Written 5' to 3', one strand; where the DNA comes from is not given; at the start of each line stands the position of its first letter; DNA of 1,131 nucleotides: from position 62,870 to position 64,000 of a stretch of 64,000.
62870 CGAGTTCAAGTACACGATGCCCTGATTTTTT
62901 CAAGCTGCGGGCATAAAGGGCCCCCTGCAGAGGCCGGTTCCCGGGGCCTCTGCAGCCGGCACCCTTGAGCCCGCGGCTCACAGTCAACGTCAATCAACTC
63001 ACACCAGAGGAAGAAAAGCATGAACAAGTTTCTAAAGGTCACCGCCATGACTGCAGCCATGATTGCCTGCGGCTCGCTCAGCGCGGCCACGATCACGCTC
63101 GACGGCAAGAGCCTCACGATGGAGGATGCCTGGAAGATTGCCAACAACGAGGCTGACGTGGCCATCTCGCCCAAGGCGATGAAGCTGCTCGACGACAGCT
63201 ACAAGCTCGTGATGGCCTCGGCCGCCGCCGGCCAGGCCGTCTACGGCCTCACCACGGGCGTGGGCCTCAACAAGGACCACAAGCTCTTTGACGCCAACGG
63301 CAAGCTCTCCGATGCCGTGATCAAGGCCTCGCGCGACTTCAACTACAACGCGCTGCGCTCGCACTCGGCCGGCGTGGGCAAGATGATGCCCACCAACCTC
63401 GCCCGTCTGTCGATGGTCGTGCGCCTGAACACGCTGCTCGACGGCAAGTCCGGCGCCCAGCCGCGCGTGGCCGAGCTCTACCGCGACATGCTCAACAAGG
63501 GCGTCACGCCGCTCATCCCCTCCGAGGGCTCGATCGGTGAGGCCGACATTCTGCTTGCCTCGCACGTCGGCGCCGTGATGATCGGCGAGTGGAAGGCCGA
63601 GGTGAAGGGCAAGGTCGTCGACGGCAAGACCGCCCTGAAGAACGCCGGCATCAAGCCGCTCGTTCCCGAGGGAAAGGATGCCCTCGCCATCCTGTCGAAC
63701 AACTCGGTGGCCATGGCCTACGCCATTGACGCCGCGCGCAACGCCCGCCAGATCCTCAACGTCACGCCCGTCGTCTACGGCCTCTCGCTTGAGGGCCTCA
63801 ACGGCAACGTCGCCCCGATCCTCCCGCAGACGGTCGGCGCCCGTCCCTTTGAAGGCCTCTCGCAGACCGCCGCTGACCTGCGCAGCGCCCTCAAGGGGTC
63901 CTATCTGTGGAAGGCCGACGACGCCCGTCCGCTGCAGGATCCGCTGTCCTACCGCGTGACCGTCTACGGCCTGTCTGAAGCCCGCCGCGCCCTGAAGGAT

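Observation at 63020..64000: HAL/PAL-family protein predicted to be secreted and lacking the MIO-forming Ala-Ser-Gly triad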

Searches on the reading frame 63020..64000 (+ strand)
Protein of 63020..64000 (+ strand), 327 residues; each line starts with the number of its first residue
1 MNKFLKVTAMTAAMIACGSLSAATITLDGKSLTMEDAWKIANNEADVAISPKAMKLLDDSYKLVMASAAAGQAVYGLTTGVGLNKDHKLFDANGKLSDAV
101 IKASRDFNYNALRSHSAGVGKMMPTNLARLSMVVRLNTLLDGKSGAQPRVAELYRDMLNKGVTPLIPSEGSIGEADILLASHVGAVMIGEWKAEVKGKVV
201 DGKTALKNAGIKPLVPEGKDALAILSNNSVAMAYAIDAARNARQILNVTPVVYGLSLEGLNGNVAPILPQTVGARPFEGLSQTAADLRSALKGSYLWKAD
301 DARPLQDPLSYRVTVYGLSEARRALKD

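Call 8: search_protein_families(library=pfam, proteins=[window:63020-64000:+], max_evalue=0.01)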
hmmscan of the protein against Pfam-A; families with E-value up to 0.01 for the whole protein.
window:63020-64000:+ (327 aa): 1 family
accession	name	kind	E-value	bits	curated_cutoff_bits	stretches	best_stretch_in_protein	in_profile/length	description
PF00221.24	Lyase_aromatic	-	1.5e-80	271.6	27.3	1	32-325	1-287/466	Aromatic amino acid lyase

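Call 9: search_protein_families(library=ncbifam, proteins=[window:63020-64000:+], max_evalue=0.01)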
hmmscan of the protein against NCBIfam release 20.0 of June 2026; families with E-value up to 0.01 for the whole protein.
window:63020-64000:+ (327 aa): 8 families
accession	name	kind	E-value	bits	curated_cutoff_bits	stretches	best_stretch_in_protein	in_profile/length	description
NF006871.0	PRK09367.1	subfamily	3.6e-53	181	524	1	24-313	3-285/505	histidine ammonia-lyase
TIGR01225.1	hutH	equivalog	1.6e-52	178.7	539.15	1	25-313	1-281/506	histidine ammonia-lyase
TIGR04475.1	Phe_D_beta_mut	equivalog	2.2e-35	122.3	800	1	28-300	5-269/510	phenylalanine aminomutase (D-beta-phenylalanine forming)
TIGR03832.1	Tyr_2_3_mutase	equivalog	1.8e-34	119.1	501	1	27-296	1-262/507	tyrosine 2,3-aminomutase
TIGR01226.1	phe_am_lyase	equivalog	1.3e-32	113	519.15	1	21-303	29-312/680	phenylalanine ammonia-lyase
NF053541.1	FlxA_rubin_TAL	equivalog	7.8e-32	110.4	700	1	33-295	2-254/498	flexirubin biosynthesis tyrosine ammonia-lyase FlxA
NF041222.1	BagA_FevW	exception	1.1e-28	100.1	1000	1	26-312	2-281/529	bagremycin/ferroverdin biosynthesis tyrosine ammonia-lyase BagA/FevW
TIGR04473.1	taxol_Phe_23mut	exception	4.7e-12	45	1250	1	62-285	67-290/687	phenylalanine aminomutase (L-beta-phenylalanine forming)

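Call 10: find_homologous_proteins(query=window:63020-64000:+, max_evalue=1e-10)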
Query window:63020-64000:+ (327 aa): 1550 proteins with E <= 1e-10 among 8000 candidates; the best 120 are listed.
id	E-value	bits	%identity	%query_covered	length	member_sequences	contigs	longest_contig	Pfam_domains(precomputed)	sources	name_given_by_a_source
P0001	9.6e-205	696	100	100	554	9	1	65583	PF00221.25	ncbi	-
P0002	3.2e-185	632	89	99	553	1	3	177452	PF00221.25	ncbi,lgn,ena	-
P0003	1.6e-178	610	86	100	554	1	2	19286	PF00221.25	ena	-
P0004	9.3e-178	608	86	100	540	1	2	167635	PF00221.25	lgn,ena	-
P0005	9.4e-178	608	86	100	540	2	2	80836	PF00221.25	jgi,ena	jgi:phenylalanine and histidine ammonia-lyase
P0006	9.4e-178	608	86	100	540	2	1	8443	PF00221.25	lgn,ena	-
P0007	1.0e-177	608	86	100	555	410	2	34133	PF00221.25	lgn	-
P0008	1.9e-176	604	86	100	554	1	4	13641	PF00221.25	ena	-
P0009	1.8e-173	594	84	100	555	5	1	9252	PF00221.25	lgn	-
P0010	5.4e-172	589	84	100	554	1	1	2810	PF00221.25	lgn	-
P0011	2.1e-170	584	83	100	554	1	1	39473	PF00221.25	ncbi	-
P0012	1.2e-165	568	81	100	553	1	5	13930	PF00221.25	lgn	-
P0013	1.2e-165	568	81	100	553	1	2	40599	PF00221.25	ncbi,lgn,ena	-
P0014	3.0e-164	564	82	97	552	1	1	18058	PF00221.25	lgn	-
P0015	3.9e-164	563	83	95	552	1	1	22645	PF00221.25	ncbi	-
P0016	5.4e-164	563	81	100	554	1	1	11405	PF00221.25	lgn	-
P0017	6.3e-164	562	83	95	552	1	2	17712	PF00221.25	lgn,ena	-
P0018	7.3e-164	562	83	97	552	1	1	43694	PF00221.25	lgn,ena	-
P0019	7.4e-164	562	83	97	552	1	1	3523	PF00221.25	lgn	-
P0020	7.4e-164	562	82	97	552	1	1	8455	PF00221.25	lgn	-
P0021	1.0e-163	562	80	100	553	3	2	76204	PF00221.25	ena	-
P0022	1.3e-163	561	81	100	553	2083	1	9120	PF00221.25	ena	-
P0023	2.7e-163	560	81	100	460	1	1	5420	PF00221.25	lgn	-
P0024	2.1e-162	558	82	97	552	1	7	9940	PF00221.25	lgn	-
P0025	2.3e-162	557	82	95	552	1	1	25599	PF00221.25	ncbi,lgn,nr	ncbi:MAG: aromatic amino acid ammonia-lyase [Sutterella sp.]|nr:aromatic amino acid ammonia-lyase [S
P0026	2.5e-162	557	80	100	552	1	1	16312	PF00221.25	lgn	-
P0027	5.6e-162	556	80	100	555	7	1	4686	PF00221.25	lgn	-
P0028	1.1e-161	555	80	100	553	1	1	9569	PF00221.25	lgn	-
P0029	2.0e-161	554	79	100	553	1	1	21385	PF00221.25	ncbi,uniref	ncbi:HAL/PAL/TAL family ammonia-lyase [Sutterella sp.]|uniref:HAL/PAL/TAL family ammonia-lyase n=1 T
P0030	2.8e-161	554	81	97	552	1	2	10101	PF00221.25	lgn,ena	-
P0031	9.6e-161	552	81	98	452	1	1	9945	PF00221.25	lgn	-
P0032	6.2e-160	549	81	95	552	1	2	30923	PF00221.25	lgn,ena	-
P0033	2.0e-159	548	79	100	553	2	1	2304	PF00221.25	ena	-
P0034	5.5e-159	546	82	96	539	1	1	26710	PF00221.25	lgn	-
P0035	3.3e-158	544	78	100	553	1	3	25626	PF00221.25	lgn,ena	-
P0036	3.5e-158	544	79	100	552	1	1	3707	PF00221.25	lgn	-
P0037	4.9e-158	543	80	99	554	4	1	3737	PF00221.25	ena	-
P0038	2.2e-157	541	77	100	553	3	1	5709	PF00221.25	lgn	-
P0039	3.1e-157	540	81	96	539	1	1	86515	PF00221.25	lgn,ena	-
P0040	6.7e-157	539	81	96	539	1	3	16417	PF00221.25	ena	-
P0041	2.5e-156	538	78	95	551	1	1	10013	PF00221.25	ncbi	-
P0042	2.7e-156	537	77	100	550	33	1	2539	PF00221.25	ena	-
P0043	3.6e-156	537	81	96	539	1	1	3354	PF00221.25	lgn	-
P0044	6.3e-156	536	80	96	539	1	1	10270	PF00221.25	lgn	-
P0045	1.3e-155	535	86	89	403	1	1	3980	PF00221.25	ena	-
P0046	1.4e-155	535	80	96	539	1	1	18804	PF00221.25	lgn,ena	-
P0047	3.8e-155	534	75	100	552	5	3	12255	PF00221.25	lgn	-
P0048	1.3e-154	532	80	100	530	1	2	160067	PF00221.25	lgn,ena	-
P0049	2.8e-154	531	76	100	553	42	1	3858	PF00221.25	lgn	-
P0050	8.5e-154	529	76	100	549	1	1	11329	PF00221.25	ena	-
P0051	1.2e-153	529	76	100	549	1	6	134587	PF00221.25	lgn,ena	-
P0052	1.2e-153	529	76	100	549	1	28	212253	PF00221.25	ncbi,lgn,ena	-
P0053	7.2e-153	526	76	100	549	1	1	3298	PF00221.25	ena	-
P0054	1.9e-152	525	76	100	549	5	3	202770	PF00221.25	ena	-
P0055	2.8e-152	524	86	87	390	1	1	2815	PF00221.25,PF02447.23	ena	-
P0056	3.4e-152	524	86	87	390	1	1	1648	PF00221.25,PF02447.23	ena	-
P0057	8.4e-149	513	75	100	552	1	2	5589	PF00221.25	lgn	-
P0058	2.0e-148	512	75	100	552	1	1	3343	PF00221.25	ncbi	-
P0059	2.8e-146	505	74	99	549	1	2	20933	PF00221.25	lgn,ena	-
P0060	2.9e-146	505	74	99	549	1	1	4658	PF00221.25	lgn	-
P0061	3.4e-146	504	74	99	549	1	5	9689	PF00221.25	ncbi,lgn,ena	-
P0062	3.9e-146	504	74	99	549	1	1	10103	PF00221.25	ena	-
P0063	4.0e-146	504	74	99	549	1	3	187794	PF00221.25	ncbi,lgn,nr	ncbi:MAG: aromatic amino acid ammonia-lyase [Sutterella sp.]|nr:aromatic amino acid ammonia-lyase [S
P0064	4.0e-146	504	74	99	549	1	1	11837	PF00221.25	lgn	-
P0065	4.6e-146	504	74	99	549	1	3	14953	PF00221.25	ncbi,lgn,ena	-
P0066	7.1e-146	503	81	90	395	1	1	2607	PF00221.25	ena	-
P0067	9.7e-146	503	74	99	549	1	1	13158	PF00221.25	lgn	-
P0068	9.7e-146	503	74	99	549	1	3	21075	PF00221.25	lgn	-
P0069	1.1e-145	503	74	99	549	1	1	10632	PF00221.25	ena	-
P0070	1.1e-145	503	74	99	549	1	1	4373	PF00221.25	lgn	-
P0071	1.7e-145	502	74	99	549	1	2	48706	PF00221.25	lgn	-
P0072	2.7e-145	501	74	99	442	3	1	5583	PF00221.25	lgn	-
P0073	7.9e-145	500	76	100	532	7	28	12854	PF00221.25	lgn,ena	-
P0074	4.0e-144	497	74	95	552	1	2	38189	PF00221.25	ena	-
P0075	6.3e-143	494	71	100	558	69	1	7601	PF00221.25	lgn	-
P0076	1.4e-142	492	75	100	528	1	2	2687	PF00221.25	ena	-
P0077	2.0e-142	492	72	100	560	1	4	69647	PF00221.25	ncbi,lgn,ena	-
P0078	9.9e-142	490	71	99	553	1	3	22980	PF00221.25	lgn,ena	-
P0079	5.7e-141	487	74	100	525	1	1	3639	PF00221.25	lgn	-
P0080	1.5e-140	486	68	100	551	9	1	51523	PF00221.25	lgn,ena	-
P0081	3.2e-140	485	74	100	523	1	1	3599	PF00221.25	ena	-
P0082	4.3e-140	484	72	96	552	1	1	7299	PF00221.25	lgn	-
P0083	9.4e-139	480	70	98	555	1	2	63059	PF00221.25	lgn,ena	-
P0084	1.2e-138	479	70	99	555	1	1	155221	PF00221.25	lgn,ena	-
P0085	6.0e-138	477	72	100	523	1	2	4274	PF00221.25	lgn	-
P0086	1.1e-137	476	74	100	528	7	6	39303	PF00221.25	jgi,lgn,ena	-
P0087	2.7e-137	475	69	100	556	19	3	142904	PF00221.25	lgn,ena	-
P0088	3.3e-137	475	70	98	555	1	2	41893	PF00221.25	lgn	-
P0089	7.1e-137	474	73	93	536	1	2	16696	PF00221.25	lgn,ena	-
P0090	7.2e-137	474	67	100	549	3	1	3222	PF00221.25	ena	-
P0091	8.2e-136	470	72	100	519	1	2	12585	PF00221.25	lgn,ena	-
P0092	4.9e-135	468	72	100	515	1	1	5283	PF00221.25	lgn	-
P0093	1.8e-134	466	68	98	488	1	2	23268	PF00221.25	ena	-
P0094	1.8e-134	466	69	98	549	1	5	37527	PF00221.25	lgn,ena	-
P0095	1.8e-134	466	69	98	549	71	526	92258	PF00221.25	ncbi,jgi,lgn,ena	jgi:histidine ammonia-lyase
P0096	2.3e-132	459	79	84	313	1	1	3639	PF00221.25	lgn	-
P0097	5.3e-131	454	67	95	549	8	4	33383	PF00221.25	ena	-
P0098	3.1e-130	452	67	100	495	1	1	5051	PF00221.25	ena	-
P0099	1.9e-129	449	69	100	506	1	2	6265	PF00221.25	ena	-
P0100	1.9e-129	449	69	100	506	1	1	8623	PF00221.25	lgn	-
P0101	2.0e-129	449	69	100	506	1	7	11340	PF00221.25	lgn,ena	-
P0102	9.4e-129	447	68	91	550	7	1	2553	PF00221.25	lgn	-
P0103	2.2e-128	446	81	82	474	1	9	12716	PF00221.25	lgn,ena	-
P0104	1.7e-126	440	80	81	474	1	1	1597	PF00221.25,PF02554.21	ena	-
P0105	4.4e-126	438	62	100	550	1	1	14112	PF00221.25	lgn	-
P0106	5.8e-126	438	67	100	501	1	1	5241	PF00221.25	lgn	-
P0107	6.7e-125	434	82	75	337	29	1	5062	PF00221.25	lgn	-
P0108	1.4e-124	433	82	75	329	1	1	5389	PF00221.25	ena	-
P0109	2.5e-124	432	89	70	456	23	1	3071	PF00221.25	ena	-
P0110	2.0e-123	430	59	78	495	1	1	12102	PF00221.25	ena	-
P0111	2.4e-123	429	82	75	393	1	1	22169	PF00221.25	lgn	-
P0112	2.8e-123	429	63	100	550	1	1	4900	PF00221.25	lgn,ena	-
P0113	3.0e-123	429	82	75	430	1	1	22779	PF00221.25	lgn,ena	-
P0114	6.3e-123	428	84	73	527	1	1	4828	PF00221.25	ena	-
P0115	7.8e-123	428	81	75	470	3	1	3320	PF00221.25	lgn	-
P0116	9.3e-123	427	63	99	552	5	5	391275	PF00221.25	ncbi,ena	-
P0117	1.1e-121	424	63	96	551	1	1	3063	PF00221.25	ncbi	-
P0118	1.2e-121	424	63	96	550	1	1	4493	PF00221.25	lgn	-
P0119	1.3e-121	424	81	75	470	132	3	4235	PF00221.25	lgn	-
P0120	2.6e-121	423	62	98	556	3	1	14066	PF00221.25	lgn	-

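Call 12: find_encoding_contigs(protein=P0001, flank=10000, max_places=4)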
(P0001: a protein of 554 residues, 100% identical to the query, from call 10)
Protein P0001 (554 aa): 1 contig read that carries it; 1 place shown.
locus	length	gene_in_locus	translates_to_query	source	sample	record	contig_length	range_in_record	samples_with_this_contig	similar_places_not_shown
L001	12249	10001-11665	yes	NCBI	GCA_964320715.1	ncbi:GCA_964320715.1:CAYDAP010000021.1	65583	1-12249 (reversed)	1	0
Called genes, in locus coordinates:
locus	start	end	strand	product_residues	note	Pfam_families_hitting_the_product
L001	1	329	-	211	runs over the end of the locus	PF13542:HTH_Tnp_ISL3 (faint), PF13565:HTH_32, PF01527:HTH_Tnp_1 (weak), PF08281:Sigma70_r4_2, PF13384:HTH_23, PF13518:HTH_28, PF13551:HTH_29 (weak), PF01381:HTH_3 (weak), +2 more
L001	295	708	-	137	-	-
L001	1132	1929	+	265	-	PF02649:GCHY-1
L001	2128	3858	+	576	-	PF03485:Arg_tRNA_synt_N, PF00750:tRNA-synt_1d, PF00133:tRNA-synt_1 (faint), PF01406:tRNA-synt_1e (faint), PF01921:tRNA-synt_1f (faint), PF09334:tRNA-synt_1g (faint), PF05746:DALR_1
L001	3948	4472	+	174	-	PF05036:SPOR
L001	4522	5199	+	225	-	PF01323:DSBA (faint), PF13462:Thioredoxin_4 (weak)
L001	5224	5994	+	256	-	PF00106:adh_short, PF08659:KR, PF13561:adh_short_C2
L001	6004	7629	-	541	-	PF00158:Sigma54_activat, PF14532:Sigma54_activ_2, PF00004:AAA (weak), PF07728:AAA_5 (weak), PF25601:AAA_lid_14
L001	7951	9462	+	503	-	PF00890:FAD_binding_2, PF01266:DAO, PF03486:HI0933_like (faint), PF07992:Pyr_redox_2 (faint), PF12831:FAD_oxidored, PF13450:NAD_binding_8 (weak)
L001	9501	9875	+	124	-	PF14537:Cytochrom_c3_2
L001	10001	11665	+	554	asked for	PF00221:Lyase_aromatic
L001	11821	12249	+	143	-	?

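Call 14: search_solved_structures(query=P0001, max_evalue=0.00001, show_alignments=2)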
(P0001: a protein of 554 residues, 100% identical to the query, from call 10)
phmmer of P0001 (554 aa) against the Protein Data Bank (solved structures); distinct sequences matched with E-value up to 0.00001: 40.
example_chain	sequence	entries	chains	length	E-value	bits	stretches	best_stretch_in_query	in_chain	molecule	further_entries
6s7j_A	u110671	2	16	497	8e-76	258.9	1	25-548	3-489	Uncharacterized protein | ergothionase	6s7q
7tqr_A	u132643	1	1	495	2.7e-45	158.2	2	25-344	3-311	Probable histidine ammonia-lyase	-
1gkj_A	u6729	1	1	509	3.8e-44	154.4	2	48-345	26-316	HISTIDINE AMMONIA-LYASE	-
1gkm_B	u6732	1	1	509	6.3e-44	153.7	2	48-345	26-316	Histidine ammonia-lyase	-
1b8f_A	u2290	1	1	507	7.5e-44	153.5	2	48-345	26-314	Histidine ammonia-lyase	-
1gk3_A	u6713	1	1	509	1.6e-43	152.4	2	48-345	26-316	HISTIDINE AMMONIA-LYASE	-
1eb4_A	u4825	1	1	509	8.5e-43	150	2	48-345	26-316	HISTIDINE AMMONIA-LYASE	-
1gk2_A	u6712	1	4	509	1e-42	149.7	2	48-345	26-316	HISTIDINE AMMONIA-LYASE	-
2ohy_A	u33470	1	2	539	7e-41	143.7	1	23-541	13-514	Tyrosine aminomutase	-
2rjr_A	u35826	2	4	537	7.1e-41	143.7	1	24-541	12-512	Tyrosine aminomutase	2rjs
3kdy_A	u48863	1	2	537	8e-41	143.5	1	24-541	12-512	Histidine ammonia-lyase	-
2qve_A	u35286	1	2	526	1.4e-40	142.7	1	25-541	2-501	Tyrosine Aminomutase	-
3kdz_A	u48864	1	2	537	2.2e-40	142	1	24-541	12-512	Histidine ammonia-lyase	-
3unv_A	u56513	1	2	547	2.1e-35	125.6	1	28-542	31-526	AdmH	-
6v6h_A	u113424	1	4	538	1.3e-31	113.1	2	25-343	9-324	Histidine ammonia-lyase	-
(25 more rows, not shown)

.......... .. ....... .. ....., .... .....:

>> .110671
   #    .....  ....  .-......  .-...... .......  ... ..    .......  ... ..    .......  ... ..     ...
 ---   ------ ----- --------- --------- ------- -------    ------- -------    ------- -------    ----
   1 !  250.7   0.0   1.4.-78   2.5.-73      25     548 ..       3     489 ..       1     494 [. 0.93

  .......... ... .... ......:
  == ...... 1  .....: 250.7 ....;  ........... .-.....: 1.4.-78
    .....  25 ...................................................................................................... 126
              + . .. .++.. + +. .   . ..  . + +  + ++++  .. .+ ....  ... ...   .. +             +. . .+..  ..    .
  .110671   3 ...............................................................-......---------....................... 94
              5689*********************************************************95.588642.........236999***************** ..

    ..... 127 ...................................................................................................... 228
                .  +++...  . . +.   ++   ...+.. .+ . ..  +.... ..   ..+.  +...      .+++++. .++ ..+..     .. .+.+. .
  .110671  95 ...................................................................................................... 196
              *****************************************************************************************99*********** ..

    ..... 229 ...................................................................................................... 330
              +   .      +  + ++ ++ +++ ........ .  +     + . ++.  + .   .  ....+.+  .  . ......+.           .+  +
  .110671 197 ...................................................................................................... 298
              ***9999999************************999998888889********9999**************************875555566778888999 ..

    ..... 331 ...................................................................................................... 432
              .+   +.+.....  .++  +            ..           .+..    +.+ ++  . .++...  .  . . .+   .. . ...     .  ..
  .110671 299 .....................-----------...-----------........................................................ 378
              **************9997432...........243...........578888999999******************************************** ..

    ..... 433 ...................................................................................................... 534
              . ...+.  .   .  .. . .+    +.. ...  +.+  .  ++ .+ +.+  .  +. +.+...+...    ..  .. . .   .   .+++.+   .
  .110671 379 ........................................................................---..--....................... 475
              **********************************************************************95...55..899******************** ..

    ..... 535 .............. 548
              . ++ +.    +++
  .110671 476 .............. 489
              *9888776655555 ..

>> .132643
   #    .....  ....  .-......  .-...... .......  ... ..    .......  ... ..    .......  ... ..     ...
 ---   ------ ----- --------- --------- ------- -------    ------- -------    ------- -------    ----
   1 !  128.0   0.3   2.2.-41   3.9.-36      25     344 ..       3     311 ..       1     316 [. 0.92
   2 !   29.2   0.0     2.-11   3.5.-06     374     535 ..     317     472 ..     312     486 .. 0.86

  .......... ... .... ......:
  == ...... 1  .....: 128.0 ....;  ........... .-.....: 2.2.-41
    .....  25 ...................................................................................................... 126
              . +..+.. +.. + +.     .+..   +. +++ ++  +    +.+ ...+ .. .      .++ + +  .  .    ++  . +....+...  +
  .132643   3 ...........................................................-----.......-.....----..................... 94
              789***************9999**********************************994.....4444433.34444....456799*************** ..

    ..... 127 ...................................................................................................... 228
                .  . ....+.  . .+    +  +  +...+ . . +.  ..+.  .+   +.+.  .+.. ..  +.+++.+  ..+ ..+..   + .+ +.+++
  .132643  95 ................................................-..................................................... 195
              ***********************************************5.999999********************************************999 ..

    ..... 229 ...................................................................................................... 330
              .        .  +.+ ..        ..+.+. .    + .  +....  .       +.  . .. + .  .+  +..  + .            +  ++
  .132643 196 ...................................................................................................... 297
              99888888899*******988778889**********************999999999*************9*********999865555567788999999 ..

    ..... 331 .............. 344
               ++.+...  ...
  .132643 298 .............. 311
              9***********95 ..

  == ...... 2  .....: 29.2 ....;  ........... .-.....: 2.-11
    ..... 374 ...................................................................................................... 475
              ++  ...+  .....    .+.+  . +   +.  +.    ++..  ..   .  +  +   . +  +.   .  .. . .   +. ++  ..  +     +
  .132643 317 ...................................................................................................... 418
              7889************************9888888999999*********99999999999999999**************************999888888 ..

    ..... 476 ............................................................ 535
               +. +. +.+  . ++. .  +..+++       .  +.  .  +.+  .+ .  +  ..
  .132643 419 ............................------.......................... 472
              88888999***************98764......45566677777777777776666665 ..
